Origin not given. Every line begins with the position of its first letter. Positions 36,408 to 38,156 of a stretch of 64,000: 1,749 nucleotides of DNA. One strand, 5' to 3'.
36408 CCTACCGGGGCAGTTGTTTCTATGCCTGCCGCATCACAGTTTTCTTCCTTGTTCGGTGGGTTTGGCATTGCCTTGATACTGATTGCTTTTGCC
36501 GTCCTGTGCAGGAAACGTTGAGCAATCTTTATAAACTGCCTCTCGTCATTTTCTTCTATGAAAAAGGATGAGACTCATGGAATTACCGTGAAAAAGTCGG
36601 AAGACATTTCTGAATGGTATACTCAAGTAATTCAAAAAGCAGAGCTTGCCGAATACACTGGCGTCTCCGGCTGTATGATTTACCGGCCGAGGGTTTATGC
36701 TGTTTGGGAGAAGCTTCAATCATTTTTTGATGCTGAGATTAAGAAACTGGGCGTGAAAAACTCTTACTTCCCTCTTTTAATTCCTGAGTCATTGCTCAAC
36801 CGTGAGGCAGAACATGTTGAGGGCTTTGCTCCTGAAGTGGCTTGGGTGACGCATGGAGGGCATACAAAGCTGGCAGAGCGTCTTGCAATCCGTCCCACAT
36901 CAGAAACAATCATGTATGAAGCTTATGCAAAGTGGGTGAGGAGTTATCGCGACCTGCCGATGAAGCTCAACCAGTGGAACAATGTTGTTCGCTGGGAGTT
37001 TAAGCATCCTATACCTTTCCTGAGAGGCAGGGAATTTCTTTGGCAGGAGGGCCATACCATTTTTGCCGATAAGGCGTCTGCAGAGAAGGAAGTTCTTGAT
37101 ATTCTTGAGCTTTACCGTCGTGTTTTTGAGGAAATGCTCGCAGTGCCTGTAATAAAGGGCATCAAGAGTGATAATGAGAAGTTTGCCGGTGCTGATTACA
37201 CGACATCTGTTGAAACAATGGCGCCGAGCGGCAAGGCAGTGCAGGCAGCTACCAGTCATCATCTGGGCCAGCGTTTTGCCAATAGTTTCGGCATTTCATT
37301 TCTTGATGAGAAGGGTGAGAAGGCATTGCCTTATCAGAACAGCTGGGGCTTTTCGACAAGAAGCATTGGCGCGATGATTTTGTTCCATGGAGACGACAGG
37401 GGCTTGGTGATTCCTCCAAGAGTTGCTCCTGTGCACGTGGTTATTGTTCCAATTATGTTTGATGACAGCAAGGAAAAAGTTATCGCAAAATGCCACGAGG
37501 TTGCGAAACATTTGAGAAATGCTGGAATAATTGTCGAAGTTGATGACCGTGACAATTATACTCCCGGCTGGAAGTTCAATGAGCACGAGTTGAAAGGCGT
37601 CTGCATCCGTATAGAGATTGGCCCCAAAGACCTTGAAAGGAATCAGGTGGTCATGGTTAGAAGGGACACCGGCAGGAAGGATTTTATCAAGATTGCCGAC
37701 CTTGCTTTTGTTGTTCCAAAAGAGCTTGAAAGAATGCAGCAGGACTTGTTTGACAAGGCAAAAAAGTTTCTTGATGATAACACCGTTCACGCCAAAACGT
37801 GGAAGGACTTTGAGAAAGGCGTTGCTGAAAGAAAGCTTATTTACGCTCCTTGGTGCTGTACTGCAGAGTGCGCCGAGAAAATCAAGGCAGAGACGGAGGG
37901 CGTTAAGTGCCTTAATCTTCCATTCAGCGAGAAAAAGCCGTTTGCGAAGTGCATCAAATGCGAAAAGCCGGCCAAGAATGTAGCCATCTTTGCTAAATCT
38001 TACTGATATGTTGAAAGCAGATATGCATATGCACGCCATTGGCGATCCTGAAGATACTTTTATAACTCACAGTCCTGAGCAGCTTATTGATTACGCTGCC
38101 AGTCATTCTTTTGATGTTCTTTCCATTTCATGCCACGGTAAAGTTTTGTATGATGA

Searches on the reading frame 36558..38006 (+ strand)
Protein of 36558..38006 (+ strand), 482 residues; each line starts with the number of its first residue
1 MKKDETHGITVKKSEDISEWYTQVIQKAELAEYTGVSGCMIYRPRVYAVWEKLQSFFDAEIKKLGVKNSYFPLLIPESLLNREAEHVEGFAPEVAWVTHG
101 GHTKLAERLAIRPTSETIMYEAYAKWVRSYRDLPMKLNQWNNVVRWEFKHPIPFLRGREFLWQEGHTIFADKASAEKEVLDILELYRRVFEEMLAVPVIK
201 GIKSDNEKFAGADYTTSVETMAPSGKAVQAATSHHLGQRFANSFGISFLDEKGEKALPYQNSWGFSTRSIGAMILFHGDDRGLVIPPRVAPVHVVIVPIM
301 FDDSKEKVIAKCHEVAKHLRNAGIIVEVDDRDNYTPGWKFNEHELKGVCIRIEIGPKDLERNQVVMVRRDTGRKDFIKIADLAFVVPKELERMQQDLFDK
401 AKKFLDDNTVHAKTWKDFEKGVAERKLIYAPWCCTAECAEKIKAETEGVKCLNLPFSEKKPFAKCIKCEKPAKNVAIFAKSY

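Call 41: search_protein_families(library=pfam, proteins=[window:36558-38006:+], max_evalue=0.00001)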
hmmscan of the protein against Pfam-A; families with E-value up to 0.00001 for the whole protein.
window:36558-38006:+ (482 aa): 3 families
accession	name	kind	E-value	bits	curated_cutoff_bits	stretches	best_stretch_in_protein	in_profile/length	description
PF00587.30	tRNA-synt_2b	-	2e-25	90.3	29.3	1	106-273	8-175/179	tRNA synthetase class II core domain (G, H, P, S and T)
PF03129.25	HGTP_anticodon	-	5.8e-20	71.7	21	1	293-386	1-91/94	Anticodon binding domain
PF09180.16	ProRS-C_1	-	1.3e-16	61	31.5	1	415-482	1-71/71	Prolyl-tRNA synthetase, C-terminal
